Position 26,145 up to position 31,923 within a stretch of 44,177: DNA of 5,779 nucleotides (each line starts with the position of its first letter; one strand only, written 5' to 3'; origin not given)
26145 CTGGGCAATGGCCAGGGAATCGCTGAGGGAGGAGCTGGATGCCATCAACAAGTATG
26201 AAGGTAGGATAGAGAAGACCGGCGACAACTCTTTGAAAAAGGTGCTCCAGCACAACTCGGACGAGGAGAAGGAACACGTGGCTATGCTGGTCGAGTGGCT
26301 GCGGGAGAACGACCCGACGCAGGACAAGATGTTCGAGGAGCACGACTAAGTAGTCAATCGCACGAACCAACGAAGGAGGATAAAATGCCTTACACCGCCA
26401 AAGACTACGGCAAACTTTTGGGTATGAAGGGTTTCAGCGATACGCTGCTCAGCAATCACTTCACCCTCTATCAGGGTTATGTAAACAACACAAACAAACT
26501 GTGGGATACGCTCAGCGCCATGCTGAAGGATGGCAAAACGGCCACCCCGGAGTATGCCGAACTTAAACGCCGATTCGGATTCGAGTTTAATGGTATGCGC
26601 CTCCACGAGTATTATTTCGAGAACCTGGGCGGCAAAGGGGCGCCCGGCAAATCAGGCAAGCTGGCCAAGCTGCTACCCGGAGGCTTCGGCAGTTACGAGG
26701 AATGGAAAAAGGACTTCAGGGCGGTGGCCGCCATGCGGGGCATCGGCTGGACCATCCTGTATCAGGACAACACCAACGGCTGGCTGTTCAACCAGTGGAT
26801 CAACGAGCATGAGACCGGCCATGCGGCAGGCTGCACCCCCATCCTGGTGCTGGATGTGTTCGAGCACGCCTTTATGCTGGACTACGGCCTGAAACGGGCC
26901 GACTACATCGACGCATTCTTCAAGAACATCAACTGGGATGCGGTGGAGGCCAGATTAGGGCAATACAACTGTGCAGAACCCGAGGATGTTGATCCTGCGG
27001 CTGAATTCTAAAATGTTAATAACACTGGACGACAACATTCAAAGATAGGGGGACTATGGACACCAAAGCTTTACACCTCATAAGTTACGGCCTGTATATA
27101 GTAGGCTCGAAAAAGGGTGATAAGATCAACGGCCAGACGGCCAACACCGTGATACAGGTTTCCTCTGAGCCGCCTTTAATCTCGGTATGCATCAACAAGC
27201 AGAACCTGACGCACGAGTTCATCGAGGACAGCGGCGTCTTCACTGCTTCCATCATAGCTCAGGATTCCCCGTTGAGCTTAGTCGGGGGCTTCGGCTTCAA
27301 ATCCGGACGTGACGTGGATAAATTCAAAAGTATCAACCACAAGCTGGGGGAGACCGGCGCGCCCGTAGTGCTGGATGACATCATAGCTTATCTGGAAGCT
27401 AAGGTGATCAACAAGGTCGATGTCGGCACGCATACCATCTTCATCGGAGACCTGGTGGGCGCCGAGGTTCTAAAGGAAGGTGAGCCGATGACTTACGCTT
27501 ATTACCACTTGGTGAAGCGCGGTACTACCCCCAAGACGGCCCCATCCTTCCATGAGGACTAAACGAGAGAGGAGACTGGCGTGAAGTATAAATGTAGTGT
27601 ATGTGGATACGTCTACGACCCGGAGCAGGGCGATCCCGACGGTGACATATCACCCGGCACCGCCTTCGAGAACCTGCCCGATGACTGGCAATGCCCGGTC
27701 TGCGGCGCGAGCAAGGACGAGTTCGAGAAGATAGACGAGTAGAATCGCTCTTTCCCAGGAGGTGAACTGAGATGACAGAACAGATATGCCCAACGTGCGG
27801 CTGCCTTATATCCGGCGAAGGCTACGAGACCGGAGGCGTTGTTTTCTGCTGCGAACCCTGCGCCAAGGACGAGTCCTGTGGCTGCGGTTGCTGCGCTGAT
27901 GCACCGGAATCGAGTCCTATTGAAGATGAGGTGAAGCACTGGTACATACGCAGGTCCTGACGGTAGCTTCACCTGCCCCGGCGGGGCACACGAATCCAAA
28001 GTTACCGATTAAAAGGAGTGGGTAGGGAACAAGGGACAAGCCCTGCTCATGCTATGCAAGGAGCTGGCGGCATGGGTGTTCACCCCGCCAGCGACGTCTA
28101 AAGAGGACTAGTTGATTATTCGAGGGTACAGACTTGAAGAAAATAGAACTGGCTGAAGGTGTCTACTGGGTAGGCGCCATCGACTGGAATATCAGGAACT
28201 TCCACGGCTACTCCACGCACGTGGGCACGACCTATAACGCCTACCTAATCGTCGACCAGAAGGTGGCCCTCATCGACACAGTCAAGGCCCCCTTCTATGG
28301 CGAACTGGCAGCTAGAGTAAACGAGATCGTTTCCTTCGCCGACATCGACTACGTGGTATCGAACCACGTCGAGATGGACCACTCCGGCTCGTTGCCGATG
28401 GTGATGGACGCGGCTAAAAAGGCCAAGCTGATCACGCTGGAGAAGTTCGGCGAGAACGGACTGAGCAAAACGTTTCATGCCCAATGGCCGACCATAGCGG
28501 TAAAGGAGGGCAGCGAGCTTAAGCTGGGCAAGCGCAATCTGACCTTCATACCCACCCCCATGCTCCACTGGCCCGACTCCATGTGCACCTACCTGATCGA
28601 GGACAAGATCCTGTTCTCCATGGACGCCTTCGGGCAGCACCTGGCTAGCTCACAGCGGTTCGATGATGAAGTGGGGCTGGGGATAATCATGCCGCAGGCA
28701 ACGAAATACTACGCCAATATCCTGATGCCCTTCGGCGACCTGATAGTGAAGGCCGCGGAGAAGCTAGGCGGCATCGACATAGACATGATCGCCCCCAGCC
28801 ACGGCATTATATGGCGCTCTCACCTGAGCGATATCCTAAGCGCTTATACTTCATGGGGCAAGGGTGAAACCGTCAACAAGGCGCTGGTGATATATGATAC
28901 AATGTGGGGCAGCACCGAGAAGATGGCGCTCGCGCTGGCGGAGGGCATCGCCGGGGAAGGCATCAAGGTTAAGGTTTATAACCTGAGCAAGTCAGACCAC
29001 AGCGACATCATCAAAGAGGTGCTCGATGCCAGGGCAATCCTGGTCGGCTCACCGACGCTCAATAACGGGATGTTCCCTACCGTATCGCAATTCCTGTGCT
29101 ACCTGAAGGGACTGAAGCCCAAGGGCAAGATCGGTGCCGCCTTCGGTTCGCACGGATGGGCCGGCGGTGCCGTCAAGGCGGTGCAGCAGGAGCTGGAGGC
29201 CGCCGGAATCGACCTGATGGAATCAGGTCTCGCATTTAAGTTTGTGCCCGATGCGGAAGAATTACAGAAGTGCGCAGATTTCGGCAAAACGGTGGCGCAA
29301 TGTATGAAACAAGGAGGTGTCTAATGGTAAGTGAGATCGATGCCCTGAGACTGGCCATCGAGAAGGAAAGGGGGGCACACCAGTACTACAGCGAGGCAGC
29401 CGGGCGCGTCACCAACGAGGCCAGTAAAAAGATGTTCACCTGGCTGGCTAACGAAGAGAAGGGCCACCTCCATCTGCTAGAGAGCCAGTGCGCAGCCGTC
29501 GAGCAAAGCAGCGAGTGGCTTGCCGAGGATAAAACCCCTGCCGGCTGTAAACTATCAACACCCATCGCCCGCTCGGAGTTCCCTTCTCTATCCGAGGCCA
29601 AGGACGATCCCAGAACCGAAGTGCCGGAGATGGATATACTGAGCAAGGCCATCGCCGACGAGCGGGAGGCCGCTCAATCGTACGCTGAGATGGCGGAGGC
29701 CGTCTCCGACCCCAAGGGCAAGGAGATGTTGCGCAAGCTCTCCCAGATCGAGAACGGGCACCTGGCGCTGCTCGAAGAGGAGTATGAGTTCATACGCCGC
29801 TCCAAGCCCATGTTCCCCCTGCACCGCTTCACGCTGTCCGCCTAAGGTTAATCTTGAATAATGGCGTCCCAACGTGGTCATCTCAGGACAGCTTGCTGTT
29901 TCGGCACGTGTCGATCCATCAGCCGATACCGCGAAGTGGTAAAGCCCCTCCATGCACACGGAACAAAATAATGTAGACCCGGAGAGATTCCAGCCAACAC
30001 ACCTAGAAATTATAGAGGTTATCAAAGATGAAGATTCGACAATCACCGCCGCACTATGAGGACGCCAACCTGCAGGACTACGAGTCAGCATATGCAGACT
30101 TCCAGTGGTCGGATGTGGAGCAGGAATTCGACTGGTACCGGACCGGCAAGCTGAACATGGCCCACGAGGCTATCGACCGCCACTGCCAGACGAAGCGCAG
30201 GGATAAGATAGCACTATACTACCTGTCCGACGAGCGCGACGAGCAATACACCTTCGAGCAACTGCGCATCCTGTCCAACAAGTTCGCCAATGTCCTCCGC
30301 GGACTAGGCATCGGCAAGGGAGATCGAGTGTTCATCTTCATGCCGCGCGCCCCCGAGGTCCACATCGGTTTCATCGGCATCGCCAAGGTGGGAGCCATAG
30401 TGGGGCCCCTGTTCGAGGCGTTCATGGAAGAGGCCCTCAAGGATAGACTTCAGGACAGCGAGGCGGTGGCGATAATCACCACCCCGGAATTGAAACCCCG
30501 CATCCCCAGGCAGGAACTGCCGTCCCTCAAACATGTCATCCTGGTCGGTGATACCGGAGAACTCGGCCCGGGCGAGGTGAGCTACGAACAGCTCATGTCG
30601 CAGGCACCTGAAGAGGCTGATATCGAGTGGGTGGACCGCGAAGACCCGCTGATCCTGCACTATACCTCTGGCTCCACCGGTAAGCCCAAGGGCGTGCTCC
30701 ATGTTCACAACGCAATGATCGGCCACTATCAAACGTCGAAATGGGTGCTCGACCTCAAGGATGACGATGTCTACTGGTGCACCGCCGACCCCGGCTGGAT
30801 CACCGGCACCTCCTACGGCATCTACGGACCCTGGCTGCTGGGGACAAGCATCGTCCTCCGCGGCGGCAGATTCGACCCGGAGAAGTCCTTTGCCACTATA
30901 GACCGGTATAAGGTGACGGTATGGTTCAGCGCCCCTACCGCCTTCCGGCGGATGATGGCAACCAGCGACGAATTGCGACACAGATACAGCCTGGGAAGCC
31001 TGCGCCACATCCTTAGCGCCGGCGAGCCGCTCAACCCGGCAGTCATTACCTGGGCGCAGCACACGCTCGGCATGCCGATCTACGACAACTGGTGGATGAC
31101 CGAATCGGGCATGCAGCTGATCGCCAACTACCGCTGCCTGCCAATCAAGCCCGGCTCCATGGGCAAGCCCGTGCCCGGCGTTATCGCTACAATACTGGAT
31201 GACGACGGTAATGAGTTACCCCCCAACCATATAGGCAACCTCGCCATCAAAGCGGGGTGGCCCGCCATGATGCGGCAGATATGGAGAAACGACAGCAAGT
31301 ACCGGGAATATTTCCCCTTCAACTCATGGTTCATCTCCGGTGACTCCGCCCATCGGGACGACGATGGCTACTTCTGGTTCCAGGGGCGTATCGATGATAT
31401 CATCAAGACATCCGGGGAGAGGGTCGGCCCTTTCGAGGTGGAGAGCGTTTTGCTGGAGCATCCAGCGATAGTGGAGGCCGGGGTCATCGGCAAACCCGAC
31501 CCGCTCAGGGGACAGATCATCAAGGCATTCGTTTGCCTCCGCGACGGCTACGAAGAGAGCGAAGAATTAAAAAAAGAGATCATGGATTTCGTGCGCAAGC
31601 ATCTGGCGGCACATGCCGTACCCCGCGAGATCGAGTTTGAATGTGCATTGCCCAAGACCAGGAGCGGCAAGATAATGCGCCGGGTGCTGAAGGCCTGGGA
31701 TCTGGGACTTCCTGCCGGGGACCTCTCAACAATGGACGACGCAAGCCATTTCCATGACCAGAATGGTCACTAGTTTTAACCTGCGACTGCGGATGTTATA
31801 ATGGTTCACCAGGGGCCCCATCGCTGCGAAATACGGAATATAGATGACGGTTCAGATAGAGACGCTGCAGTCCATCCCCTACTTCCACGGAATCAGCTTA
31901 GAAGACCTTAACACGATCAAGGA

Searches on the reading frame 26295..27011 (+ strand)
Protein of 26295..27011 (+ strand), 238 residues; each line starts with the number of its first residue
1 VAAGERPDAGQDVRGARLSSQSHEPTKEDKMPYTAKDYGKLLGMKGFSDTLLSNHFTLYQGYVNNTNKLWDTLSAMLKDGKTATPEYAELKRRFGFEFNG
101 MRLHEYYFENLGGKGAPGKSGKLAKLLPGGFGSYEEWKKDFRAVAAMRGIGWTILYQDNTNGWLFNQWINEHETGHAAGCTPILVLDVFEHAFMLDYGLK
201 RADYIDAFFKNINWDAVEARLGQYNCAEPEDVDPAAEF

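Call 65: search_protein_families(library=pfam, proteins=[window:26295-27011:+], max_evalue=0.00001)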
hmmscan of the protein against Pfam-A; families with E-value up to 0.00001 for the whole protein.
window:26295-27011:+ (238 aa): 1 family
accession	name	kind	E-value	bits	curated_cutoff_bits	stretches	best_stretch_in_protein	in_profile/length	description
PF02777.23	Sod_Fe_C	-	1.8e-26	92.6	20.9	1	120-220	2-102/102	Iron/manganese superoxide dismutases, C-terminal domain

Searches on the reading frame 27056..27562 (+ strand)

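Call 66: search_protein_families(library=pfam, proteins=[window:27056-27562:+], max_evalue=0.00001)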
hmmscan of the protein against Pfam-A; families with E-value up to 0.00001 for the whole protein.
window:27056-27562:+ (168 aa): 1 family
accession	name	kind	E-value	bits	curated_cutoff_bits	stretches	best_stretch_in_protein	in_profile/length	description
PF01613.24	Flavin_Reduct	-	1.9e-37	129.2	27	1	8-150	3-145/153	Flavin reductase like domain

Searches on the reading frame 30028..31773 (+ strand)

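Call 66: search_protein_families(library=pfam, proteins=[window:30028-31773:+], max_evalue=0.00001)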
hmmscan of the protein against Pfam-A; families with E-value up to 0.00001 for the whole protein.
window:30028-31773:+ (581 aa): 2 families
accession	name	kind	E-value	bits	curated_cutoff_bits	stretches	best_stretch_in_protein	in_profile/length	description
PF00501.34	AMP-binding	-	6e-83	279.2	29.9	1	51-416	3-381/384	AMP-binding enzyme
PF13193.12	AMP-binding_C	-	8e-26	91.2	24.5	1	470-548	1-76/76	AMP-binding enzyme C-terminal domain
